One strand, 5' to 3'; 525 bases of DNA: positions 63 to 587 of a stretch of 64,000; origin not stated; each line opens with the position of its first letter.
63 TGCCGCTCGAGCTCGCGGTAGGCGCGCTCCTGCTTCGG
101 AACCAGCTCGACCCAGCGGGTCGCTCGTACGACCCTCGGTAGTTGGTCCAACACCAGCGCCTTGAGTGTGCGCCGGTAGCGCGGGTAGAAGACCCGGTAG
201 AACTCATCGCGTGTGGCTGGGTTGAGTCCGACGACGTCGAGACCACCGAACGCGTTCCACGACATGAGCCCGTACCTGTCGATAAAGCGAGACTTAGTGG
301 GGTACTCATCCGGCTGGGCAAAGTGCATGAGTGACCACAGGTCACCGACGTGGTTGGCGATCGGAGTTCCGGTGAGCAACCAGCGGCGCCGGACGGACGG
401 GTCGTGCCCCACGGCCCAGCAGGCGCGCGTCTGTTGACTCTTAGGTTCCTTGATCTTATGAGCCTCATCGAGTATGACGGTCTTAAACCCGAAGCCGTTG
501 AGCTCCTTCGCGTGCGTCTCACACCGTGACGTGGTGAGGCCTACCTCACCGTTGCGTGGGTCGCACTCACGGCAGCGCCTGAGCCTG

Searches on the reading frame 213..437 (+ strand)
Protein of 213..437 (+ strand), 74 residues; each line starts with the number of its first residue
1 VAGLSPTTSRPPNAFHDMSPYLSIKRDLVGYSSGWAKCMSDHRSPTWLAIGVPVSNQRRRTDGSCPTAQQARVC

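Call 61: search_protein_families(library=pfam, alignment_id=A3, max_evalue=0.001)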
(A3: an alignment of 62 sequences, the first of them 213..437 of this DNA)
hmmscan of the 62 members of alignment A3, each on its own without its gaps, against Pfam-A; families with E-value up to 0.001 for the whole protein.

A. member 1, window:213-437:+ (74 aa): 0 families

B. families by the number of members that match (of 62 scanned): 11 families
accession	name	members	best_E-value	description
PF25109.1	HAD_PNKP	1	3.1e-54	Polynucleotide kinase PNKP phosphatase domain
PF10127.15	RlaP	1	5.3e-19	RNA repair pathway DNA polymerase beta family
PF24729.2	Acb2_Tad1_hairpin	1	5.3e-18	Acb2/Tad1, hairpin domain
PF13671.12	AAA_33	1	3.3e-16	AAA domain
PF01145.31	Band_7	1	2.8e-13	SPFH domain / Band 7 family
PF09511.15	RNA_lig_T4_1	1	3.2e-09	RNA ligase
PF07098.16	DUF1360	1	4.5e-09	Protein of unknown function (DUF1360)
PF13563.12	2_5_RNA_ligase2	1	2.8e-06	2'-5' RNA ligase superfamily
PF13238.12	AAA_18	1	1e-05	AAA domain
PF08433.16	KTI12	1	0.00034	Chromatin associated protein KTI12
PF13521.12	AAA_28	1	0.00053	AAA domain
